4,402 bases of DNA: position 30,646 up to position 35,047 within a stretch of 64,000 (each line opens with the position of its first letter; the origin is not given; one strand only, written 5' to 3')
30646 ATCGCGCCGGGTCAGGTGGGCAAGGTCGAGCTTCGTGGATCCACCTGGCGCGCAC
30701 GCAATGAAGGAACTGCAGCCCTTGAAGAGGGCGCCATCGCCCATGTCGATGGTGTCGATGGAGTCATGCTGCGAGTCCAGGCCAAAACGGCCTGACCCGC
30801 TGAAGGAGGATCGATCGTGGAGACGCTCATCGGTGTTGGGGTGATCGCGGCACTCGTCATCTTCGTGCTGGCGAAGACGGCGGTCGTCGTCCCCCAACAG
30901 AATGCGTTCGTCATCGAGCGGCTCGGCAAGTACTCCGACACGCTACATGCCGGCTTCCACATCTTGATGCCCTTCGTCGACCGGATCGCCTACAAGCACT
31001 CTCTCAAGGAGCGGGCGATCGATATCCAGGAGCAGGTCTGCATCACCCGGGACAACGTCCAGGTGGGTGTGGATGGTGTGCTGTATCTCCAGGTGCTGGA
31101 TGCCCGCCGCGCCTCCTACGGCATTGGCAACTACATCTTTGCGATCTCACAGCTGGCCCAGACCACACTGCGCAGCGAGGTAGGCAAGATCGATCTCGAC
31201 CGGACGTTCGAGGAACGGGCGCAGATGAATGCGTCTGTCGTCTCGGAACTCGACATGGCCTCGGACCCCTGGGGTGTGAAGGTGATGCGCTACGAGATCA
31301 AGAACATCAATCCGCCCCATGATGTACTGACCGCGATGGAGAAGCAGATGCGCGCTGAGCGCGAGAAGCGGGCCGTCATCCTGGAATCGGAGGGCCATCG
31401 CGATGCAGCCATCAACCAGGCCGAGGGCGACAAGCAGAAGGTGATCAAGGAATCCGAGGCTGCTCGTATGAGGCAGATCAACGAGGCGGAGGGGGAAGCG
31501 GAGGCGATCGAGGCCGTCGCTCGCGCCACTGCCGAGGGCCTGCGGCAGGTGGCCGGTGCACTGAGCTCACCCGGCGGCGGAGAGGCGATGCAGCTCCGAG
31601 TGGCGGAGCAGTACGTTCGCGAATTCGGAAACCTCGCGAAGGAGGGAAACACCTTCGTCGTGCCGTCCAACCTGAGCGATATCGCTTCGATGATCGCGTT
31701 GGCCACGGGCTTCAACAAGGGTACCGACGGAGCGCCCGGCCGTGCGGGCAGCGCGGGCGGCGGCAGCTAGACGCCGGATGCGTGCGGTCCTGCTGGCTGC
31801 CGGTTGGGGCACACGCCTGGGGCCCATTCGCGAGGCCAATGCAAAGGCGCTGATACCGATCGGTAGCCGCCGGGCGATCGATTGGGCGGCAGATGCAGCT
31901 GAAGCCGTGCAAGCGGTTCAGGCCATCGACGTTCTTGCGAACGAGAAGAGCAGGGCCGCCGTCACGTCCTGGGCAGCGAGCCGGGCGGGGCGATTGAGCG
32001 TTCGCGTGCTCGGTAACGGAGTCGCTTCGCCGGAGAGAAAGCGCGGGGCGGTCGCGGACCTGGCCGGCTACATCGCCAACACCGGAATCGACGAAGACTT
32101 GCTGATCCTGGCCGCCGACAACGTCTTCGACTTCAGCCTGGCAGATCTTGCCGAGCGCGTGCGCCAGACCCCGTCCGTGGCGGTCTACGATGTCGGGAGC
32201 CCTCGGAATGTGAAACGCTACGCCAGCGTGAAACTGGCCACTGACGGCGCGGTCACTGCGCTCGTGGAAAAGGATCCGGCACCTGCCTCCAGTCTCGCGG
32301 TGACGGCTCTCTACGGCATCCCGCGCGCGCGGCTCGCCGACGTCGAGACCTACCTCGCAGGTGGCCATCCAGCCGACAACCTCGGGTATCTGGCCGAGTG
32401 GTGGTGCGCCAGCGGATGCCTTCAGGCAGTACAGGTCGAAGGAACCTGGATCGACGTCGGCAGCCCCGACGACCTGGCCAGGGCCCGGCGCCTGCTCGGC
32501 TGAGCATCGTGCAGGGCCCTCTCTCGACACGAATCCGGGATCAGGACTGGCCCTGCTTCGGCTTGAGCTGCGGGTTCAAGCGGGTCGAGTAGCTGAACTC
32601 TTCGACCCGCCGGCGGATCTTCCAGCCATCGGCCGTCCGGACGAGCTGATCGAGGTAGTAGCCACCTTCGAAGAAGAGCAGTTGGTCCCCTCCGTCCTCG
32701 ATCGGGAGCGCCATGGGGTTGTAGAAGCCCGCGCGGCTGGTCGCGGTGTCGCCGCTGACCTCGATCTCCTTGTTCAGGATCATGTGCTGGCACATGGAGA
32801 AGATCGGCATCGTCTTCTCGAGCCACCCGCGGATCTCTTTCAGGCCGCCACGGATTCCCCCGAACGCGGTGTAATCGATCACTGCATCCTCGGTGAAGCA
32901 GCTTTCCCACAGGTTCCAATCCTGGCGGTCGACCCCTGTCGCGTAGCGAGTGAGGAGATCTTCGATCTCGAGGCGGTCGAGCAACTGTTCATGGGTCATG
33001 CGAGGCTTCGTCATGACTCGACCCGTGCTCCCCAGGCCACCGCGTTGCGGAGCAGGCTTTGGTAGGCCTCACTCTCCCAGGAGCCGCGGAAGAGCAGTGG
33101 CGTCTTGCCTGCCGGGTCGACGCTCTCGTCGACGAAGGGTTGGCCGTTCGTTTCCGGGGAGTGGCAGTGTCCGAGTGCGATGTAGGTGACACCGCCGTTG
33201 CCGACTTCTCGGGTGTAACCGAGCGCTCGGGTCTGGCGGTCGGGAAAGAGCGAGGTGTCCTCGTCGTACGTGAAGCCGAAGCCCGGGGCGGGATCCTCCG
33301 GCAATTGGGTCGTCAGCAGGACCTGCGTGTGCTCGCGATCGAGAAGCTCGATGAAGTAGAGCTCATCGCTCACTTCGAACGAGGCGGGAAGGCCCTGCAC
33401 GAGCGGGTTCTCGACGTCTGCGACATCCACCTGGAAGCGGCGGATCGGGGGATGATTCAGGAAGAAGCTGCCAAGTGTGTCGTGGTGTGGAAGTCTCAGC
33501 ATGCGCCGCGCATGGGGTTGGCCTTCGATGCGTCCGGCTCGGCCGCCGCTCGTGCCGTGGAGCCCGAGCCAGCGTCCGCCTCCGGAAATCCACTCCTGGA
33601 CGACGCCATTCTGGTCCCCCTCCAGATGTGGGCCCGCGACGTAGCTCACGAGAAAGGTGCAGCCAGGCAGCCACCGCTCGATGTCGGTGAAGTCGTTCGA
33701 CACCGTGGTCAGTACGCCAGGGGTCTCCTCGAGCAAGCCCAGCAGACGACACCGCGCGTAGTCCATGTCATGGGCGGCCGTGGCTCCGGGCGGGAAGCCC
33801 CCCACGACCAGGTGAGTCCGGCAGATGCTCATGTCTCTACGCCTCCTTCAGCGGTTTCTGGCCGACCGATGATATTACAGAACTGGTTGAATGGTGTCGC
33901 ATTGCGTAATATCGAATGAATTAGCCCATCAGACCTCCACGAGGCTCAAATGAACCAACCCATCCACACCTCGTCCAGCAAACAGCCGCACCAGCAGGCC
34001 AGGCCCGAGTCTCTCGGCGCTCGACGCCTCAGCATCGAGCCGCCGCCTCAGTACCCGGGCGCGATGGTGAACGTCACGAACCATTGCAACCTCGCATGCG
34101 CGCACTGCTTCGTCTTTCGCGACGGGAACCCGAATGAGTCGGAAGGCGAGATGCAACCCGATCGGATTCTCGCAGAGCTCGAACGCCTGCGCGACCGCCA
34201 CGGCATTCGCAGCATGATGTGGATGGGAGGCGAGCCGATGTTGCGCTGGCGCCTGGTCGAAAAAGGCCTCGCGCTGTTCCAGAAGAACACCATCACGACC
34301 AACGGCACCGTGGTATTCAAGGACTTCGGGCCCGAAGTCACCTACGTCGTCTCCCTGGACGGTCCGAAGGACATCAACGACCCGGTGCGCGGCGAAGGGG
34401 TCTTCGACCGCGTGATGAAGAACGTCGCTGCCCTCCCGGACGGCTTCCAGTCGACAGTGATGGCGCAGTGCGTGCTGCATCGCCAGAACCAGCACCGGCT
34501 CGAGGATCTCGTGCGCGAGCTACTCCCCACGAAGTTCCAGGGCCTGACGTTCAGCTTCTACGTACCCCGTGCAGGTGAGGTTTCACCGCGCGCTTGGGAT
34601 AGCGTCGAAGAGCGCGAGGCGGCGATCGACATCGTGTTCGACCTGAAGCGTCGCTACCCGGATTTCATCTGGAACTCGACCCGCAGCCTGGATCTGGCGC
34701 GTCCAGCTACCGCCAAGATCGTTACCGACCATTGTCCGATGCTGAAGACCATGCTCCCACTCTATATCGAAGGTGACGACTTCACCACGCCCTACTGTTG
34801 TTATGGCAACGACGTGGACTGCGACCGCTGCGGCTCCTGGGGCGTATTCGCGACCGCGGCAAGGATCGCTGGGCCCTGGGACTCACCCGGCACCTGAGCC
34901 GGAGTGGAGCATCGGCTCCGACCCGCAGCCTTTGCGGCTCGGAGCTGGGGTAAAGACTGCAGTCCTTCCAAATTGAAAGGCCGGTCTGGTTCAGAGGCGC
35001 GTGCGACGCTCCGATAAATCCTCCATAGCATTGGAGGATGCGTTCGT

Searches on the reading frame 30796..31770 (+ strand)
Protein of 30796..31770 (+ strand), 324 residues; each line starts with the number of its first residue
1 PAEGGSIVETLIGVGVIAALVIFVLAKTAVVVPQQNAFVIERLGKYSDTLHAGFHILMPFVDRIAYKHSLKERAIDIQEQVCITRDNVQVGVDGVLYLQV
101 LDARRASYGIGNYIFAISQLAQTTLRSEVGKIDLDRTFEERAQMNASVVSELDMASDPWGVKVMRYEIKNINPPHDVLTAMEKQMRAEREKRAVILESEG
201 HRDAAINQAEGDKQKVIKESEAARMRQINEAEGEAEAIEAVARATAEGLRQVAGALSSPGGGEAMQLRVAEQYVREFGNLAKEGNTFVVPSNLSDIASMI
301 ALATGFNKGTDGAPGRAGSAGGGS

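Call 29: search_protein_families(library=pfam, proteins=[window:30796-31770:+], max_evalue=0.001)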
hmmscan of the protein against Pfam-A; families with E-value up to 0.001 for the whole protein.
window:30796-31770:+ (324 aa): 2 families
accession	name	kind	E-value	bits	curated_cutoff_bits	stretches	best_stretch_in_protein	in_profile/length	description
PF01145.31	Band_7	-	1e-34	120.5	23.6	1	31-209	2-172/176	SPFH domain / Band 7 family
PF16200.10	Band_7_C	-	2.7e-23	82.2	29.1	1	250-304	1-55/63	C-terminal region of band_7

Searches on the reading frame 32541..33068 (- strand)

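Call 57: search_protein_families(library=pfam, proteins=[window:32541-33068:-], max_evalue=0.0001)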
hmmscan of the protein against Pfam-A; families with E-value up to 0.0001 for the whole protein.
window:32541-33068:- (175 aa): 2 families
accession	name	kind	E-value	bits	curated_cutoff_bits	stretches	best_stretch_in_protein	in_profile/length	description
PF13577.12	SnoaL_4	-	2e-33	115.5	24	1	28-154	2-125/126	SnoaL-like domain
PF12680.13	SnoaL_2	-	6.5e-06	27.1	27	1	40-114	2-72/102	SnoaL-like domain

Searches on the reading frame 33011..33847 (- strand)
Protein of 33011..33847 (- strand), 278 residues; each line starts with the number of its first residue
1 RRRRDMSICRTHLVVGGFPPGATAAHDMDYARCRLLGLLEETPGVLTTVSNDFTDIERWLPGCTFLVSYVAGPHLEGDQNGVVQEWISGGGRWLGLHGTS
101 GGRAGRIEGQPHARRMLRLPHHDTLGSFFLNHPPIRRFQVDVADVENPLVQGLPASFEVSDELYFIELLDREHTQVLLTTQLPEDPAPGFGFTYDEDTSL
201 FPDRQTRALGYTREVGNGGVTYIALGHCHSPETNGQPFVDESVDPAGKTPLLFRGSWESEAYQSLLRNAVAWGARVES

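Call 57: search_protein_families(library=pfam, proteins=[window:33011-33847:-], max_evalue=0.0001)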
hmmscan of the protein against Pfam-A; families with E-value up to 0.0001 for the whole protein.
window:33011-33847:- (278 aa): 1 family
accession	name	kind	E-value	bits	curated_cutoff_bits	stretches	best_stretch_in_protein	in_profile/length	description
PF06283.17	ThuA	-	5.3e-13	50.1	33.4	1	53-229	43-190/209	Trehalose utilisation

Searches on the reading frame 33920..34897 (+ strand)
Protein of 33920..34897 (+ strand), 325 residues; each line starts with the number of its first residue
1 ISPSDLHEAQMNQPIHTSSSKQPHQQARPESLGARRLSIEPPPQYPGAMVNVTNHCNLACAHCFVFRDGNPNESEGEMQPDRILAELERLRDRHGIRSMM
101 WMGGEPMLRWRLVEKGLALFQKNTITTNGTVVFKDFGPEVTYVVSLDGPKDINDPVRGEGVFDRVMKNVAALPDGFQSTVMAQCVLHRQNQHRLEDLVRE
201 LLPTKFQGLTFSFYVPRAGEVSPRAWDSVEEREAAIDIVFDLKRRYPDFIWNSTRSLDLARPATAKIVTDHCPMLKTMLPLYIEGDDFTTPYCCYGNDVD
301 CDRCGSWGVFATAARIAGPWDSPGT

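Call 57: search_protein_families(library=pfam, proteins=[window:33920-34897:+], max_evalue=0.0001)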
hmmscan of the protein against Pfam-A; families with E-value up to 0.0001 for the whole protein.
window:33920-34897:+ (325 aa): 1 family
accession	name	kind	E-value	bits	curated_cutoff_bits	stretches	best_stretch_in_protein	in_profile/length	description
PF04055.27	Radical_SAM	-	1.4e-18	68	29.5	1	50-200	1-165/166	Radical SAM superfamily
